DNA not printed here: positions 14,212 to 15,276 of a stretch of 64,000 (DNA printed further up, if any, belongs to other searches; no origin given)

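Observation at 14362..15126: Heliorhodopsin gene with no retinal-biosynthesis genes in the window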

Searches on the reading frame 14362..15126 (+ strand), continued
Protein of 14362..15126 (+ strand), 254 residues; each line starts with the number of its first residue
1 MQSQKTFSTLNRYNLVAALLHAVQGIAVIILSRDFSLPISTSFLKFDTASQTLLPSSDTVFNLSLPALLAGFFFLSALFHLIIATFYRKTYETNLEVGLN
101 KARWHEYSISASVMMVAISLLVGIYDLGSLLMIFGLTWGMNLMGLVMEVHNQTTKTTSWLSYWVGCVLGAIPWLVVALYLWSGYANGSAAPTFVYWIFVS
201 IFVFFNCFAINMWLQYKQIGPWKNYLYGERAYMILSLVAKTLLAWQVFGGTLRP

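Call 33: search_protein_families(library=pfam, alignment_id=A2, max_evalue=0.0001)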
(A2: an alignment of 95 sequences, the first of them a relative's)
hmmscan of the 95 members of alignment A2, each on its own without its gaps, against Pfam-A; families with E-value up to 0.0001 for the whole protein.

A. member 1, L002:6759-7394:+ (212 aa): 4 families
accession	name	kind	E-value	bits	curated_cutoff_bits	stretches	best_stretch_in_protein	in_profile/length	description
PF13460.12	NAD_binding_10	-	1.3e-30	107.1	27.2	1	7-193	1-182/184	NAD(P)H-binding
PF01370.27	Epimerase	-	7.3e-08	32.5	20.9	1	3-104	1-114/240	NAD dependent epimerase/dehydratase family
PF05368.20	NmrA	-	2.6e-07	31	27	1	2-101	4-103/298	NmrA-like family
PF03435.24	Sacchrp_dh_NADP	-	1.3e-05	26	25.1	1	3-74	1-80/129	Saccharopine dehydrogenase NADP binding domain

B. families by the number of members that match (of 95 scanned): 101 families (the first 25 are shown)
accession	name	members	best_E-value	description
PF07724.20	AAA_2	3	1.5e-42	AAA domain (Cdc48 subfamily)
PF10431.15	ClpB_D2-small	3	6.4e-24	C-terminal, D2-small domain, of ClpB protein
PF13304.12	AAA_21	3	7.8e-20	AAA domain, putative AbiEii toxin, Type IV TA system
PF00004.35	AAA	3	7.5e-16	ATPase family associated with various cellular activities (AAA)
PF01569.27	PAP2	3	2.9e-15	PAP2 superfamily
PF07728.20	AAA_5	3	1.8e-14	AAA domain (dynein-related subfamily)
PF13561.12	adh_short_C2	2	1.3e-69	Enoyl-(Acyl carrier protein) reductase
PF02646.22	RmuC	2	2e-60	RmuC family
PF00106.31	adh_short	2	9.1e-58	short chain dehydrogenase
PF07992.20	Pyr_redox_2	2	1.1e-56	Pyridine nucleotide-disulphide oxidoreductase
PF12698.13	ABC2_membrane_3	2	1.4e-40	ABC-2 family transporter protein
PF00005.33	ABC_tran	2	5.3e-35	ABC transporter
PF00561.26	Abhydrolase_1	2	5.6e-30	alpha/beta hydrolase fold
PF08353.15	MurT_C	2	4.7e-27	MurT ligase C-terminal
PF13738.12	Pyr_redox_3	2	4.4e-20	Pyridine nucleotide-disulphide oxidoreductase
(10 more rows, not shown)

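Call 45: find_encoding_contigs(protein=P0121, flank=6000, max_places=4)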
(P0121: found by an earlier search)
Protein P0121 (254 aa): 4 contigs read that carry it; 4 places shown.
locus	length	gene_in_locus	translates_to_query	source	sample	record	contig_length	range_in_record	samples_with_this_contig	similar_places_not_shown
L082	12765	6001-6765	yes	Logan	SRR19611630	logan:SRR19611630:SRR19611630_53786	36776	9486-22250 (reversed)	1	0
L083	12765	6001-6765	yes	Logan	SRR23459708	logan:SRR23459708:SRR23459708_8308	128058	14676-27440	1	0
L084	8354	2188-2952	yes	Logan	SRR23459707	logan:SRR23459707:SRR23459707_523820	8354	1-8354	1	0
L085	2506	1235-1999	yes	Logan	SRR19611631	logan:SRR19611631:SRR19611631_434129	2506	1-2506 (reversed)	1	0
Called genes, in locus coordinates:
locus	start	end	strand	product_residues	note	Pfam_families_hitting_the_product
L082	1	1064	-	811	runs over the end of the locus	PF00690:Cation_ATPase_N, PF00122:E1-E2_ATPase, PF00702:Hydrolase, PF13246:Cation_ATPase, PF00689:Cation_ATPase_C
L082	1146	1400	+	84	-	PF13453:Zn_ribbon_TFIIB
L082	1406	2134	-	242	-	PF02683:DsbD_TM, PF13386:DsbD_2 (weak)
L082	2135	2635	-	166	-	PF00085:Thioredoxin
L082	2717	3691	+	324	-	-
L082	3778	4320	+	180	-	PF04542:Sigma70_r2 (weak), PF08281:Sigma70_r4_2, PF04545:Sigma70_r4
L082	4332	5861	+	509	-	-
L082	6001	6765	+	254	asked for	PF18761:Heliorhodopsin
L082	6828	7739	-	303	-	-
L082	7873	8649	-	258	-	PF00625:Guanylate_kin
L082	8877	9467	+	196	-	PF00625:Guanylate_kin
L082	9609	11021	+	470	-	PF02012:BNR (faint), PF14870:PSII_BNR (faint), PF15902:Sortilin-Vps10 (weak)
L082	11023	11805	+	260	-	PF01551:Peptidase_M23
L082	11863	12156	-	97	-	-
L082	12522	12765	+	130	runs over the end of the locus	PF08570:DUF1761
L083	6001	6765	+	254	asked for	PF18761:Heliorhodopsin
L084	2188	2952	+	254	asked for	PF18761:Heliorhodopsin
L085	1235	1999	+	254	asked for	PF18761:Heliorhodopsin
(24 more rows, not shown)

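Call 46: find_encoding_contigs(protein=P0002, flank=6000, max_places=3)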
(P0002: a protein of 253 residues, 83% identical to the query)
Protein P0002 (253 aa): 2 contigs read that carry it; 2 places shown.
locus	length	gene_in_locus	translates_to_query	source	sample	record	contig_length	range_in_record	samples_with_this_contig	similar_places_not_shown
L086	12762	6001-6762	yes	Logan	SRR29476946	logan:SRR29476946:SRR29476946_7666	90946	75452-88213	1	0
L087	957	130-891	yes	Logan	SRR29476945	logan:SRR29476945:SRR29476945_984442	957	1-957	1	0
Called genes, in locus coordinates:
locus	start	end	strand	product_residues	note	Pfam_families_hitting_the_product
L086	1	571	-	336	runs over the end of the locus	PF13354:Beta-lactamase2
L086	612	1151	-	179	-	PF00293:NUDIX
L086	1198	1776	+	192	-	PF04471:Mrr_cat, PF22722:NA-iREase1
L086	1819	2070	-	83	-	-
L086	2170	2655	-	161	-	PF07617:DUF1579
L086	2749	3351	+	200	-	PF08818:DUF1801, PF13376:OmdA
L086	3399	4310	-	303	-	PF01116:F_bP_aldolase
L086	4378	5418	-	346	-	PF01476:LysM, PF01522:Polysacc_deac_1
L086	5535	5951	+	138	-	PF00903:Glyoxalase, PF06983:3-dmu-9_3-mt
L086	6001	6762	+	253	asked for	PF18761:Heliorhodopsin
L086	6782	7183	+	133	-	PF01050:MannoseP_isomer (faint), PF07883:Cupin_2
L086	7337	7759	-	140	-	-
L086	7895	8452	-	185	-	PF01928:CYTH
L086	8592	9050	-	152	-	PF18931:DUF5680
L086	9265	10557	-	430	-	-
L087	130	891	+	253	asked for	PF18761:Heliorhodopsin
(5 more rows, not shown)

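Call 55: search_protein_families(library=pfam, proteins=[L057:2698-3297:-, L057:2003-2671:-, L054:6569-8563:-], max_evalue=0.05)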
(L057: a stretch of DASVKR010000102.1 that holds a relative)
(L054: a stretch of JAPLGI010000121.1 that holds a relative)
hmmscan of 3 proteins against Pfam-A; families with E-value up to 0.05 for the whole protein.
L057:2698-3297:- (200 aa): 5 families
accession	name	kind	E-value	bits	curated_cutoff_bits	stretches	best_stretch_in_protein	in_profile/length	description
PF04542.20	Sigma70_r2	-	3.6e-15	55.9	24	1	40-105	2-69/71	Sigma-70 region 2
PF08281.18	Sigma70_r4_2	-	1.6e-14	53.7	25.7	1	139-189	3-53/54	Sigma-70, region 4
PF04545.22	Sigma70_r4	-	2e-08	34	24.1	1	143-192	1-50/50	Sigma-70, region 4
PF07638.17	Sigma70_ECF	-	2.4e-05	24.7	21.1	1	66-191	54-180/185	ECF sigma factor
PF20432.4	Xre-like-HTH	-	0.017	15.8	25.8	1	151-187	12-45/63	Antitoxin Xre-like helix-turn-helix domain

L057:2003-2671:- (223 aa): 0 families

L054:6569-8563:- (665 aa): 2 families
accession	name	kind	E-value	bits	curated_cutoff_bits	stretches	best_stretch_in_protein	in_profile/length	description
PF01314.23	AFOR_C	-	1.1e-116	390.6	27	1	272-650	5-385/385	Aldehyde ferredoxin oxidoreductase, domains 2 & 3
PF02730.20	AFOR_N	-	1.9e-74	250.1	29.8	1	57-255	2-199/199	Aldehyde ferredoxin oxidoreductase, N-terminal domain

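Call 58: find_related_loci(query=window:14362-15123:+, collection=viral_contigs, flank=5000)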
Query window:14362-15123:+ (254 aa) in viral_contigs; peptide patterns used: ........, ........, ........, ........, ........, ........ (x = any residue, [..] = any of these).
47 stretches matched a pattern, but none encodes a relative of the query by tblastn (E <= 1e-3).
